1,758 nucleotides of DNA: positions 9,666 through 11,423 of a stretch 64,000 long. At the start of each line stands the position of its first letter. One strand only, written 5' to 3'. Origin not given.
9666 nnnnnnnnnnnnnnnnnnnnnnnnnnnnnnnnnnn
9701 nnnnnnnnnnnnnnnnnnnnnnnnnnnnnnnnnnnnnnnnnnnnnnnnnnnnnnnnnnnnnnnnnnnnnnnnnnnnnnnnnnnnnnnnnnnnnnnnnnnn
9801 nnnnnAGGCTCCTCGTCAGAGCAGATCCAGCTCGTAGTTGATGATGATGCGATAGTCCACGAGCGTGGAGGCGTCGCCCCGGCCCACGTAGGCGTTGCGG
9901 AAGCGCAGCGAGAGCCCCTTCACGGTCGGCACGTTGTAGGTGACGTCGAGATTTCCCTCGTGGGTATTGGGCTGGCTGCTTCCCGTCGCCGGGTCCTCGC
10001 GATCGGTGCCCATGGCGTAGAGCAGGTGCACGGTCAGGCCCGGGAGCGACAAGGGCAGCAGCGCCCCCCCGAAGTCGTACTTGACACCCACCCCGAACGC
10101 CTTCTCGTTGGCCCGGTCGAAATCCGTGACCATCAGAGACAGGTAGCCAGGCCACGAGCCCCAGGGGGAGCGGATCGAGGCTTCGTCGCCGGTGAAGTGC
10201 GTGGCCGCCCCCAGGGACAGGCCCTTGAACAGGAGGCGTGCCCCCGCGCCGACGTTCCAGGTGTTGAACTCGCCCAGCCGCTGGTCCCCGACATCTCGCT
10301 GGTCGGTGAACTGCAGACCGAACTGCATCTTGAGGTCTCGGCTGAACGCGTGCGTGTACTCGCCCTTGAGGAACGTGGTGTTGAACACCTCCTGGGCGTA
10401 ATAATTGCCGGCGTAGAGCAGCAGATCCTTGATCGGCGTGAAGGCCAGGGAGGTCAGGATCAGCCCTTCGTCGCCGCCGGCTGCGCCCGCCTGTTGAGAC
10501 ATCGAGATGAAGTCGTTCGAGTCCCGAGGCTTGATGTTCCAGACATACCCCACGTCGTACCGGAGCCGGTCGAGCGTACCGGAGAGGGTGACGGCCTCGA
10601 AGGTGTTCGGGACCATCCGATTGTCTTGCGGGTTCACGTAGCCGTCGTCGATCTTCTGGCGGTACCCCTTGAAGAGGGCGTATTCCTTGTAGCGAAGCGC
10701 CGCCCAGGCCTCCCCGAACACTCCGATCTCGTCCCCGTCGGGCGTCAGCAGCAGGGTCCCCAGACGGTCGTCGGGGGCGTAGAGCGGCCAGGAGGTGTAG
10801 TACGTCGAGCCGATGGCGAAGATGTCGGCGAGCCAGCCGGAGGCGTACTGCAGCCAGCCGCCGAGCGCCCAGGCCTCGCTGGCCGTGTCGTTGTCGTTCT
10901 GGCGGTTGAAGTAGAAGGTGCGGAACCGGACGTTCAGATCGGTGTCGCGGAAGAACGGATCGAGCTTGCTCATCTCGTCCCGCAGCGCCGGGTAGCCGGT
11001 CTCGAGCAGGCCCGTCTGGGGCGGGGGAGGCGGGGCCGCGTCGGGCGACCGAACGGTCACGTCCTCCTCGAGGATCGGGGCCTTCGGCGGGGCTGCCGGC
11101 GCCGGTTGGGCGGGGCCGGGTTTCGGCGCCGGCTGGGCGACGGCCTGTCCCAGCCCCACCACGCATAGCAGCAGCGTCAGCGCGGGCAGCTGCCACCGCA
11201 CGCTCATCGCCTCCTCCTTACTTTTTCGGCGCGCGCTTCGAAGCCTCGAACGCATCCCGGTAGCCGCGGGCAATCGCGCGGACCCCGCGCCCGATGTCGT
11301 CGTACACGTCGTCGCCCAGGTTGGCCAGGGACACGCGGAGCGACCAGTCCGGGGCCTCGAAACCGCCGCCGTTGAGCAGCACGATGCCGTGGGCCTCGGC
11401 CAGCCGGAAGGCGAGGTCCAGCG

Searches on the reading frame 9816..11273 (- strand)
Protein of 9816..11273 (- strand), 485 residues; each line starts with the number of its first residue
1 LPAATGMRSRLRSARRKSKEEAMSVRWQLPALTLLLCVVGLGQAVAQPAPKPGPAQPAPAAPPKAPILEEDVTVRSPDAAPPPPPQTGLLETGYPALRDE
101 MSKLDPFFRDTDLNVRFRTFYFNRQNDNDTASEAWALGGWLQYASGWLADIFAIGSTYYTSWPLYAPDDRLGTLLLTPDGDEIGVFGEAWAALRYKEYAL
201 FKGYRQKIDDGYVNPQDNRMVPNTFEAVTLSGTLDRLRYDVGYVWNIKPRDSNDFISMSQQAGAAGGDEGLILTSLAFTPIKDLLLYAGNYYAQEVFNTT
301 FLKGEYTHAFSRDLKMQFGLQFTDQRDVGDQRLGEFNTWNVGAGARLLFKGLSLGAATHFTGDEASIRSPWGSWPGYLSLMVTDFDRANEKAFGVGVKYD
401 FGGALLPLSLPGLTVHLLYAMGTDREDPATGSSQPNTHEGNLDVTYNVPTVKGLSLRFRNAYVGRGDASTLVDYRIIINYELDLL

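Call 4: search_protein_families(library=pfam, proteins=[window:9816-11273:-], max_evalue=0.01)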
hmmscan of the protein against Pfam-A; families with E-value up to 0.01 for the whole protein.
window:9816-11273:- (485 aa): 1 family
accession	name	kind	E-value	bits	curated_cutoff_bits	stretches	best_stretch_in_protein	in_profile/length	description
PF03573.19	OprD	-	9.8e-32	110.9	25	1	107-483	3-393/394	outer membrane porin, OprD family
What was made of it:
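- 9816..11207 (-): OprD-family outer-membrane porin, 10 nt upstream of gltS (context, same gene cluster). PF03573 at 110.9 bits (call 4).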

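Call 5: search_protein_families(library=ncbifam, proteins=[window:9816-11273:-], max_evalue=0.01)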
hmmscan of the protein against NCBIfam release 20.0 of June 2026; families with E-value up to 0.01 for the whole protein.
window:9816-11273:- (485 aa): 0 families
